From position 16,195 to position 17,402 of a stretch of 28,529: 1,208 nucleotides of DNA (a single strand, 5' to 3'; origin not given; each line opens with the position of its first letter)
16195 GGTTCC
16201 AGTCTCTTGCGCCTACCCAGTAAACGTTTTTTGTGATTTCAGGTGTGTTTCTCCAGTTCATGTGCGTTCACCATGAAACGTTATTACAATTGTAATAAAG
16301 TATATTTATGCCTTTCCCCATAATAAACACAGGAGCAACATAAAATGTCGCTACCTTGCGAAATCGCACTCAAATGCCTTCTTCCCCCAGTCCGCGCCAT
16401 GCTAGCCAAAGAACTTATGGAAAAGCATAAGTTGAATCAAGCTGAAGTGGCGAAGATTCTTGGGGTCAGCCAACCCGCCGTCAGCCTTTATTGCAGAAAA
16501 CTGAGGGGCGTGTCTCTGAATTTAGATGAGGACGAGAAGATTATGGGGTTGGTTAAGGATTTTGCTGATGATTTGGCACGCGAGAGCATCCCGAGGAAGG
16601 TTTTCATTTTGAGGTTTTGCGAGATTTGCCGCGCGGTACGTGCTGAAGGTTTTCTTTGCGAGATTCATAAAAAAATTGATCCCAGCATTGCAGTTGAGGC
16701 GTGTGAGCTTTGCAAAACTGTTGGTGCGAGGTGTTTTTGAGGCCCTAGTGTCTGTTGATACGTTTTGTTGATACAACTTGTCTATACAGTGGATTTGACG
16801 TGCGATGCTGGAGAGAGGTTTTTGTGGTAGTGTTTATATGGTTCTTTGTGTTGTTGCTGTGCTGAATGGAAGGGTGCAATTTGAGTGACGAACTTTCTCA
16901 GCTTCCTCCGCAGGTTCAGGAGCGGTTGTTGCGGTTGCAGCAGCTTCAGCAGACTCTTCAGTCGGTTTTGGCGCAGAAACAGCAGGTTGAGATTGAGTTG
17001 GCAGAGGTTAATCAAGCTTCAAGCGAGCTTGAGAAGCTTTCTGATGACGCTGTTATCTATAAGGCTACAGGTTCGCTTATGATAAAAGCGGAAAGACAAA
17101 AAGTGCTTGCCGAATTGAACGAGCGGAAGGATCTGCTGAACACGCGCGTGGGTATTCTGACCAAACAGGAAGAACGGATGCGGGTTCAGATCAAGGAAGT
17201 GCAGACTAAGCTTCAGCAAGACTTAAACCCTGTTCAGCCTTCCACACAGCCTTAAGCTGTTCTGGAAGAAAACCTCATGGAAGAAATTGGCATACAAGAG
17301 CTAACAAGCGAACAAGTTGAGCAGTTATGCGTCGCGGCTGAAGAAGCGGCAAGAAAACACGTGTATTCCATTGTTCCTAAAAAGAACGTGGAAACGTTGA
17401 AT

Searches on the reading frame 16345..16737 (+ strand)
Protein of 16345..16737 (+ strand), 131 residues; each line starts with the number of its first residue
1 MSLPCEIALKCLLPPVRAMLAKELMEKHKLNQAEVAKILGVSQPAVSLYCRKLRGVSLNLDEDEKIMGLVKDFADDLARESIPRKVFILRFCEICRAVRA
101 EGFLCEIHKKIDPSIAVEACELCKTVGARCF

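Call 28: search_protein_families(library=pfam, proteins=[window:16345-16737:+], max_evalue=0.1)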
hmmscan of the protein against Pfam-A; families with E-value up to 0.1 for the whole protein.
window:16345-16737:+ (131 aa): 14 families
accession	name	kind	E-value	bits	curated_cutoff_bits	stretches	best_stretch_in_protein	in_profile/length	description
PF01381.28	HTH_3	-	1e-05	25.9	23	1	22-57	2-37/55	Helix-turn-helix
PF13744.12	HTH_37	-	0.00013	22.1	27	1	22-57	24-60/80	Helix-turn-helix domain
PF13560.12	HTH_31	-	0.00017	22.3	27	1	21-56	6-42/64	Helix-turn-helix domain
PF17762.8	HTH_ParB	-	0.00038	21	22.6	1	18-51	9-42/102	ParB HTH domain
PF13412.12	HTH_24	-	0.00095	19.1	21.9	1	23-53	11-41/48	Winged helix-turn-helix DNA-binding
PF01022.26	HTH_5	-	0.0031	17.8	22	1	23-54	10-40/47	Bacterial regulatory protein, arsR family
PF13443.12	HTH_26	-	0.011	16.4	22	1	22-58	3-40/63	Cro/C1-type HTH DNA-binding domain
PF04545.22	Sigma70_r4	-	0.015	15.2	24.1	1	28-47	19-38/50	Sigma-70, region 4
PF12802.13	MarR_2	-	0.021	15.4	27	1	25-53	15-44/61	MarR family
PF09048.16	Cro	-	0.035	14.5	32.7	1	29-64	12-47/59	Cro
PF04814.19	HNF-1_N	-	0.063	14.1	29.7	1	22-51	127-156/175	Hepatocyte nuclear factor 1 (HNF-1), N terminus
PF02954.25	HTH_8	-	0.072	13.3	22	0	23-42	12-31/42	Bacterial regulatory protein, Fis family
PF15978.11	TnsD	-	0.084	12.3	32.4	0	21-56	191-226/355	Tn7-like transposition protein D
PF12728.13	HTH_17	-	0.094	13.4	27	0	32-52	4-24/51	Helix-turn-helix domain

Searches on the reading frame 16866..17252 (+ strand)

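Call 28: search_protein_families(library=pfam, proteins=[window:16866-17252:+], max_evalue=0.1)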
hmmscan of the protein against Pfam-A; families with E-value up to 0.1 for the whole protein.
window:16866-17252:+ (129 aa): 8 families
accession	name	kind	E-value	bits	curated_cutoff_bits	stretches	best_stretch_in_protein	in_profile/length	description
PF01920.25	Prefoldin_2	-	1.1e-18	67.6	27.6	1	18-120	1-103/106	Prefoldin subunit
PF10303.14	DUF2408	-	0.01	16.8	25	1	10-117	1-111/130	Protein of unknown function (DUF2408)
PF06156.18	YabA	-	0.012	16.6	30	1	1-54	1-54/103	Initiation control protein YabA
PF12700.13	HlyD_2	-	0.023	13.9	25.1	1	23-121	106-203/416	HlyD family secretion protein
PF18595.6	Nuf2_DHR10-like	-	0.026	15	28.4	1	16-60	20-64/117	Nuf2, DHR10-like domain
PF13466.11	STAS_2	-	0.057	14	29.2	0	24-53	12-41/80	STAS domain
PF06409.17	NPIP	-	0.072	13.3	27.5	1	37-122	59-142/207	Nuclear pore complex interacting protein (NPIP)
PF08172.17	CASP_C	-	0.08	12.7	28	1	23-123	6-114/252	CASP C terminal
